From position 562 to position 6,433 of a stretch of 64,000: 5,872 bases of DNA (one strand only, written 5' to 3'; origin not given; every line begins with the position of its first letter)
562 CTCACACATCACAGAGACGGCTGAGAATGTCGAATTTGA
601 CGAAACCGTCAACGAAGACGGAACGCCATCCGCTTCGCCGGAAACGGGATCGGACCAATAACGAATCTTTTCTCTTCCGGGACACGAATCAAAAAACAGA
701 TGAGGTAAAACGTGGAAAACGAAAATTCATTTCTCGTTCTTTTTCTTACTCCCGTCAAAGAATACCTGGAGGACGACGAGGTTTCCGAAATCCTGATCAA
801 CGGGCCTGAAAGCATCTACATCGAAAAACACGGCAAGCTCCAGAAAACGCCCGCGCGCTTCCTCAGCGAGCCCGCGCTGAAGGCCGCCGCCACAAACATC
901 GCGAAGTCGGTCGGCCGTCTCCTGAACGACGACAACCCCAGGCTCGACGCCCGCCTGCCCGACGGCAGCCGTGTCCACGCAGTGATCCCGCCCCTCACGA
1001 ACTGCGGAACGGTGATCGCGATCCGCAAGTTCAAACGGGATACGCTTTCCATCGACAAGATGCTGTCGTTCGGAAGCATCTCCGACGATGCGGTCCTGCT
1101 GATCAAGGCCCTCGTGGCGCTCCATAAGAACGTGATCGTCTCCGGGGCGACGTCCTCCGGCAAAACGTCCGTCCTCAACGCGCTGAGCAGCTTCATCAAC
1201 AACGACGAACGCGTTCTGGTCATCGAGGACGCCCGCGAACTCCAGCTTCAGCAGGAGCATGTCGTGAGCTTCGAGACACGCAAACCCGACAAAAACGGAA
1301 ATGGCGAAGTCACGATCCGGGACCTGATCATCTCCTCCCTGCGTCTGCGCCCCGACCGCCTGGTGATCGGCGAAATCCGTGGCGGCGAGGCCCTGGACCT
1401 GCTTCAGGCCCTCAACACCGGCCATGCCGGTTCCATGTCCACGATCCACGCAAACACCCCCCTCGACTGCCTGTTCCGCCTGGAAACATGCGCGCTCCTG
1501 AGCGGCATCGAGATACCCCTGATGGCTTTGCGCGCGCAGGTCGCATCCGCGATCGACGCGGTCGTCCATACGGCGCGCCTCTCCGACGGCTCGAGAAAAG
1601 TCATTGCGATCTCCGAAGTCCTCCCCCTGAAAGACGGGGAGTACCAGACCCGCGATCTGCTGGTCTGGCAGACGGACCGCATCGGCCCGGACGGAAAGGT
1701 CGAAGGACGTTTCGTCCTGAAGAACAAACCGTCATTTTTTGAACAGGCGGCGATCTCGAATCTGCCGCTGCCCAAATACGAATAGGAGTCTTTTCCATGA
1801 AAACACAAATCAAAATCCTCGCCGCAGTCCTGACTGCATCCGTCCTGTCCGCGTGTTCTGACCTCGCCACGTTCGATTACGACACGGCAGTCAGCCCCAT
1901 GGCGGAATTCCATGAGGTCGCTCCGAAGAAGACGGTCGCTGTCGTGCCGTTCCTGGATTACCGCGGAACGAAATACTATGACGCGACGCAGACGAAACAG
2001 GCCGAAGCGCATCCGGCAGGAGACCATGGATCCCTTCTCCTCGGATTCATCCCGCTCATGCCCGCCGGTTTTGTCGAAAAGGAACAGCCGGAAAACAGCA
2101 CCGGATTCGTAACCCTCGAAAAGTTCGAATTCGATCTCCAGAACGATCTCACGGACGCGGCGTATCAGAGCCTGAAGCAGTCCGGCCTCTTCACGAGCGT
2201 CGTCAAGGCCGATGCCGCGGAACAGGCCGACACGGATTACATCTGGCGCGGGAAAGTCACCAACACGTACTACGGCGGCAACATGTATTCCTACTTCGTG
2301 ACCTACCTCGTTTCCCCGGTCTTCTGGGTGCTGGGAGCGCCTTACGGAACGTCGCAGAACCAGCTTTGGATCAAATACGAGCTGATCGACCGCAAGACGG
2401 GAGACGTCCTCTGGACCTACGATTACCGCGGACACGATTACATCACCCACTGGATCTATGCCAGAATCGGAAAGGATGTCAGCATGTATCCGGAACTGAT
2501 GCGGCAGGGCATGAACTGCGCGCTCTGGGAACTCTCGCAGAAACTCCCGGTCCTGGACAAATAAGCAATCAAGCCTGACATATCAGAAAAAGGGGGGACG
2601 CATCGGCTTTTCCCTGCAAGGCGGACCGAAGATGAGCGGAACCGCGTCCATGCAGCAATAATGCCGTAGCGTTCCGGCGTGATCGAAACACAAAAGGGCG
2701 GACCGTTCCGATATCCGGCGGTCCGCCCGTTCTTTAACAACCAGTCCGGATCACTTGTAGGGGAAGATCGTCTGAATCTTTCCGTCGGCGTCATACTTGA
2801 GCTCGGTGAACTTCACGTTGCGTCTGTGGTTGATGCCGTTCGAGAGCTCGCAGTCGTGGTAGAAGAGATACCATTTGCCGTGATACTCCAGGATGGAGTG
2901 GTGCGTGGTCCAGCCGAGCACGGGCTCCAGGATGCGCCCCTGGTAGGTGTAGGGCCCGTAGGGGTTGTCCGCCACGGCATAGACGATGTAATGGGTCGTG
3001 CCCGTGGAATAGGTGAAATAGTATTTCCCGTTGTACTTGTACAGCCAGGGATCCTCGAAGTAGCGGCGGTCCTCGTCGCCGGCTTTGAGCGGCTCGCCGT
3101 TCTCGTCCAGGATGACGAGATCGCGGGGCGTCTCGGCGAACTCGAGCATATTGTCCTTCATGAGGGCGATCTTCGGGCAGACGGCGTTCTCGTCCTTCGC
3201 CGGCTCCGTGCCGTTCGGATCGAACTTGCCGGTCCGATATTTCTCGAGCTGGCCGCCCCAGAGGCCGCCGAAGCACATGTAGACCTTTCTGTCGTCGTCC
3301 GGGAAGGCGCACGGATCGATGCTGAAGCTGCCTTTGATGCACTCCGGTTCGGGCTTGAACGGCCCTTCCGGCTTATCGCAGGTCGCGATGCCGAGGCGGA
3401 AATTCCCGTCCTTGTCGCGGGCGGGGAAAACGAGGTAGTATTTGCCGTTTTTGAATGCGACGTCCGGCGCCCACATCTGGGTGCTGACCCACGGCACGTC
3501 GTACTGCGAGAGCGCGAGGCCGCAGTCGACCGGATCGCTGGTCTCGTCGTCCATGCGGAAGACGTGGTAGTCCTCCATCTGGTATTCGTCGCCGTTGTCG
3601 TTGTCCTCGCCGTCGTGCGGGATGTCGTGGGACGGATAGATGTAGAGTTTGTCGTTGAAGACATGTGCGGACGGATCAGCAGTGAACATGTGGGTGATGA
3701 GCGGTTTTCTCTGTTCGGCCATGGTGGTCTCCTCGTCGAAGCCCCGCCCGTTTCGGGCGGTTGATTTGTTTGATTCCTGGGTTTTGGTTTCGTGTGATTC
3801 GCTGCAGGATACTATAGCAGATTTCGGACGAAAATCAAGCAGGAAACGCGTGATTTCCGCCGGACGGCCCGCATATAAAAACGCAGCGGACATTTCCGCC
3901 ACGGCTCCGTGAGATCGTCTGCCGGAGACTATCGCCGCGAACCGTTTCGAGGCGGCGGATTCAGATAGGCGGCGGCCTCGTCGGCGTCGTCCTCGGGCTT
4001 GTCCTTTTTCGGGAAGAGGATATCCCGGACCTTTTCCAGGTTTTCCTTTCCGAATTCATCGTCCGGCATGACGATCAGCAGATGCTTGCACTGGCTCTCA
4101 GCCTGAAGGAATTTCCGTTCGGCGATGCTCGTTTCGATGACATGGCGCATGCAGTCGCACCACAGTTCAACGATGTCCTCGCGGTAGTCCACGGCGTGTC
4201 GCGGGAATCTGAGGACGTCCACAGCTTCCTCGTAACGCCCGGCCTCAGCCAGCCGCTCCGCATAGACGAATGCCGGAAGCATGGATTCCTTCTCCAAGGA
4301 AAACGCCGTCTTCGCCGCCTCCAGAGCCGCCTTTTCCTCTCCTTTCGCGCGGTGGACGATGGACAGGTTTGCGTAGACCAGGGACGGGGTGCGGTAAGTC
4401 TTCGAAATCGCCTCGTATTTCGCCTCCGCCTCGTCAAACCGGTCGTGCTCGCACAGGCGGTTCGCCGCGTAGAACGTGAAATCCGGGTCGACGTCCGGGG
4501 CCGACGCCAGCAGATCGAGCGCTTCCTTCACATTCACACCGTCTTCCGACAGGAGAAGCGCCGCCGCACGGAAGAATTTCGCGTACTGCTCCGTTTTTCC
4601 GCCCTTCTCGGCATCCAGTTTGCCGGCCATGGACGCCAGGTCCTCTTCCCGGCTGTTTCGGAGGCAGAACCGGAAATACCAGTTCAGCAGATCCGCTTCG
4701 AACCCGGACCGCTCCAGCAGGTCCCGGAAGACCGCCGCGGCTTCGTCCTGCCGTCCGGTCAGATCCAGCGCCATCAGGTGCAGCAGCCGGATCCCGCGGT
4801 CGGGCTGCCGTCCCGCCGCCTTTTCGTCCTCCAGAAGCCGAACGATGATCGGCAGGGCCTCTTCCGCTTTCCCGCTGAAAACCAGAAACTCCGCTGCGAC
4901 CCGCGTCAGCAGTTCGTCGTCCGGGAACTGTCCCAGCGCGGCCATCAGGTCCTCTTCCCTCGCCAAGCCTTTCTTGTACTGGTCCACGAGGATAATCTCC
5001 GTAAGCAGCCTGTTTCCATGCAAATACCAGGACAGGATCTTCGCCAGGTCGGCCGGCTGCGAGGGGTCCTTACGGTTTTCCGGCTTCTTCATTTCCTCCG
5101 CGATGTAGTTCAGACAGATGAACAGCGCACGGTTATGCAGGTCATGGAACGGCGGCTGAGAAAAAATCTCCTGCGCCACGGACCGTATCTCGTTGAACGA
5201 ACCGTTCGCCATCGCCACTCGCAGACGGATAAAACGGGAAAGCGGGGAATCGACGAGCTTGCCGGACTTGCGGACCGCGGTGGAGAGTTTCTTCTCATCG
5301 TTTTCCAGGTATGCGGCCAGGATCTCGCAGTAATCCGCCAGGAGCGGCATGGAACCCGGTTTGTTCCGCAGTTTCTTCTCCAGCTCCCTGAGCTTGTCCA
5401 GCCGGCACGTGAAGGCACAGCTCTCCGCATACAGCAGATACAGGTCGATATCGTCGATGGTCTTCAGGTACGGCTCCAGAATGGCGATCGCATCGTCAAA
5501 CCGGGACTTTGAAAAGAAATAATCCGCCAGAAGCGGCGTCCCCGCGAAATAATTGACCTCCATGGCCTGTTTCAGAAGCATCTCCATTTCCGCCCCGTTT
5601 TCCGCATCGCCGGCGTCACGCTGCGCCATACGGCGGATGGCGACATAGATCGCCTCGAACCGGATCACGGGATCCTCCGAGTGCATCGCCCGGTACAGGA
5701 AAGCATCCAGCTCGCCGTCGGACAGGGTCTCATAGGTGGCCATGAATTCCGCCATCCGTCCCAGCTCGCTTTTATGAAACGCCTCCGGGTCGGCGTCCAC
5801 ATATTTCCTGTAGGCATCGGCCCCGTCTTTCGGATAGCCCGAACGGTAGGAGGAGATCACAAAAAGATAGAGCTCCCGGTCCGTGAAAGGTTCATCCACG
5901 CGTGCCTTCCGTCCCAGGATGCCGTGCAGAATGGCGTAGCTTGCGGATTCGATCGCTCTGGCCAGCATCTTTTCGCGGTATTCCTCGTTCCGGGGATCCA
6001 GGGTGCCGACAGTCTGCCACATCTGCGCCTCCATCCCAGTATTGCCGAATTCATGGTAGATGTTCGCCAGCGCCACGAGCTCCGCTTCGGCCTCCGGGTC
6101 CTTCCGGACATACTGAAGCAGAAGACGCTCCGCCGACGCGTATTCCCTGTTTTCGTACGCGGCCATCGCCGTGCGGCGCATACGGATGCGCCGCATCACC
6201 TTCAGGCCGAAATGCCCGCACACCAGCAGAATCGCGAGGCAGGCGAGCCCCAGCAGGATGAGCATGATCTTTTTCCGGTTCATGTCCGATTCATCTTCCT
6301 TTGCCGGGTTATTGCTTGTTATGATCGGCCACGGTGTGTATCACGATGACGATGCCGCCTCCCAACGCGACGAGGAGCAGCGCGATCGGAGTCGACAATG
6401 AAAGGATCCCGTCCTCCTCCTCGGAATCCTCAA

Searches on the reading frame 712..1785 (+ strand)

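Call 9: search_protein_families(library=pfam, proteins=[window:712-1785:+], max_evalue=0.01)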
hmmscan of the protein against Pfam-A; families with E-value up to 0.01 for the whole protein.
window:712-1785:+ (357 aa): 4 families
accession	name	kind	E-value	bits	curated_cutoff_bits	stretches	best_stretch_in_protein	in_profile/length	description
PF00437.27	T2SSE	-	2.8e-50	171.5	24.9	1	14-286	7-276/370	Type II/IV secretion system protein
PF00270.35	DEAD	-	0.00015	22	26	1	137-185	13-65/167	DEAD/DEAH box helicase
PF07724.20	AAA_2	-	0.0011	19.5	27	1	140-193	5-56/166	AAA domain (Cdc48 subfamily)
PF13175.12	AAA_15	-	0.0097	16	32.1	0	141-174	26-55/374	AAA ATPase domain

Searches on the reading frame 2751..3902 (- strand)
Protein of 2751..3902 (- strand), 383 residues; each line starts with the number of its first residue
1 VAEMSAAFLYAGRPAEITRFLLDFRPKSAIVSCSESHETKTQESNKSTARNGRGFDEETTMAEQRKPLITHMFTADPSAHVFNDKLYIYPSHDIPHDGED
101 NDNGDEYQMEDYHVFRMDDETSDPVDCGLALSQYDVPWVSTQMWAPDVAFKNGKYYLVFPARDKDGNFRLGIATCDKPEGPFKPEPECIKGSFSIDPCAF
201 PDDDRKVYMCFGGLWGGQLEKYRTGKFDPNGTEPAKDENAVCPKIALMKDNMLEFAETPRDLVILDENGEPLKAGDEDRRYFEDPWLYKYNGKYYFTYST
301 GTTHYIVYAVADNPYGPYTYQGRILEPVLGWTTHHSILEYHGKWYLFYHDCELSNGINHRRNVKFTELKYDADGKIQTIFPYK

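Call 9: search_protein_families(library=pfam, proteins=[window:2751-3902:-], max_evalue=0.01)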
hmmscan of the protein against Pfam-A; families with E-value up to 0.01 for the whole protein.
window:2751-3902:- (383 aa): 1 family
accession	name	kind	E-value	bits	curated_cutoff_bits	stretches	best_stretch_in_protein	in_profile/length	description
PF04616.20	Glyco_hydro_43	-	1.6e-27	97.1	32.2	1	138-375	61-287/288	Glycosyl hydrolases family 43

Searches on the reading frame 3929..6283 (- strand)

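Call 9: search_protein_families(library=pfam, proteins=[window:3929-6283:-], max_evalue=0.01)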
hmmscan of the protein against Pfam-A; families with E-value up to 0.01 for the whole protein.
window:3929-6283:- (784 aa): 5 families
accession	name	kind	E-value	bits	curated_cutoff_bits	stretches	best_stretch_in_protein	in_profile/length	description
PF13428.12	TPR_14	-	5e-08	33.3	23.5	0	500-532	5-37/44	Tetratricopeptide repeat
PF13432.12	TPR_16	-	2.9e-05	24.9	32.7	0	39-81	4-46/65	Tetratricopeptide repeat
PF07719.23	TPR_2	-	0.0011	19.4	27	0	636-665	3-32/34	Tetratricopeptide repeat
PF14559.12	TPR_19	-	0.0012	19.5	25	0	646-691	3-48/68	Tetratricopeptide repeat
PF12895.13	ANAPC3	-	0.0023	18.6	27.2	0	618-692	7-80/82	Anaphase-promoting complex, cyclosome, subunit 3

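Call 62: search_protein_families(library=padloc, proteins=[window:3929-6283:-], max_evalue=0.01)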
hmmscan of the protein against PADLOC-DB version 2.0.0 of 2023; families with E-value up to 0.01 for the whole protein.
window:3929-6283:- (784 aa): 0 families
